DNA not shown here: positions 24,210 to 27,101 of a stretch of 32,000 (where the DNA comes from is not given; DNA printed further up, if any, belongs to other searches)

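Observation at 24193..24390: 198-nt perfect palindrome (96-bp arms) separating apcE from apcA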

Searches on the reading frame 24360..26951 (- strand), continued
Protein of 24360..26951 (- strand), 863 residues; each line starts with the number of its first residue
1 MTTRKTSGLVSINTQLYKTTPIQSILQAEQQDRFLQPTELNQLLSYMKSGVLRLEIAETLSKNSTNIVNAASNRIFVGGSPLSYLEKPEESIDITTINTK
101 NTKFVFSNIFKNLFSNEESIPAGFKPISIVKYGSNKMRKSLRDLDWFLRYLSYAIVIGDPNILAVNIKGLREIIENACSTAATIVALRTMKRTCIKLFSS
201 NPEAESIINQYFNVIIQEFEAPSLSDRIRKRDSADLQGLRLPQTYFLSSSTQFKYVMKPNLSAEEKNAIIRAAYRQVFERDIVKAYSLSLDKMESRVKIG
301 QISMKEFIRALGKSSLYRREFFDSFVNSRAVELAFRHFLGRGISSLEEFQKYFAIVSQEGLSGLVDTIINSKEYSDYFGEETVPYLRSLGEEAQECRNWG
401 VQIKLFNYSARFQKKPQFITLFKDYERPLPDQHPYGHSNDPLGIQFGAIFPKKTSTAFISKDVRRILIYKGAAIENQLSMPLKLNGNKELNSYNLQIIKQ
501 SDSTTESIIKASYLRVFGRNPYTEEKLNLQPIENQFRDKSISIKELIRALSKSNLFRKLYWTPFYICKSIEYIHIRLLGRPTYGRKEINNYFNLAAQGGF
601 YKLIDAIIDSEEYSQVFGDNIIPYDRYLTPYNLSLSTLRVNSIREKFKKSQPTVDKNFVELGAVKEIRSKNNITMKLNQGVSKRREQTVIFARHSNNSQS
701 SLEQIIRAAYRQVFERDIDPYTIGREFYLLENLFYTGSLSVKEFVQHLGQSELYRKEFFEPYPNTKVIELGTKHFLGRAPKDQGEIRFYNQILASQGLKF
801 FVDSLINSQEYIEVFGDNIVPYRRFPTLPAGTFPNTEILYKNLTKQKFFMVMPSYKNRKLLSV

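Call 21: find_related_loci(query=window:24363-26951:-, collection=metagenome_contigs, flank=6000)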
Query window:24363-26951:- (863 aa) in metagenome_contigs; peptide patterns used: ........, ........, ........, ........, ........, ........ (x = any residue, [..] = any of these).
600 stretches matched a pattern (row limit reached: there are more); 460 encode a relative of the query (tblastn E <= 1e-3); the best 80 are kept; 80 distinct loci.
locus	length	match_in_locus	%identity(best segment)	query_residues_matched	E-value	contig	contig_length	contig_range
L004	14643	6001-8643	57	1-855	0e+0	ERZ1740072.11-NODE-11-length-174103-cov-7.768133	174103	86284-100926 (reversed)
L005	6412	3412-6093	56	1-856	0e+0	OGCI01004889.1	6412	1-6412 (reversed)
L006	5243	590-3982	55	1-863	0e+0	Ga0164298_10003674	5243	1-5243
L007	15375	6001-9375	56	1-856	0e+0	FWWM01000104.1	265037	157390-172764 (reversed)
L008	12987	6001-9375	56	1-856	0e+0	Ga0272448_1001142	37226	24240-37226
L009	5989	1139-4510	55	1-856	0e+0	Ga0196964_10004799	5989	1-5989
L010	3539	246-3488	55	1-856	0e+0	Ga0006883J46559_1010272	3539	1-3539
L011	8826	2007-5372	55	1-859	0e+0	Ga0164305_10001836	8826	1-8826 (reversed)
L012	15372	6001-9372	55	1-856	0e+0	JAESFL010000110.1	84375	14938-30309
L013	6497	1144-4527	55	1-859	0e+0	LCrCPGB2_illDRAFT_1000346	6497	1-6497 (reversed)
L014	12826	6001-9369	55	1-856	0e+0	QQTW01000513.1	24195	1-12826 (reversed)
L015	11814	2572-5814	53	1-856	0e+0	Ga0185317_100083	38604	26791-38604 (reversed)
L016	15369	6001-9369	55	1-856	0e+0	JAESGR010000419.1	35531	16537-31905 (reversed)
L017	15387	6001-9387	54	1-855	0e+0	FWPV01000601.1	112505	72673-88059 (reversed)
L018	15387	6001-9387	54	1-855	0e+0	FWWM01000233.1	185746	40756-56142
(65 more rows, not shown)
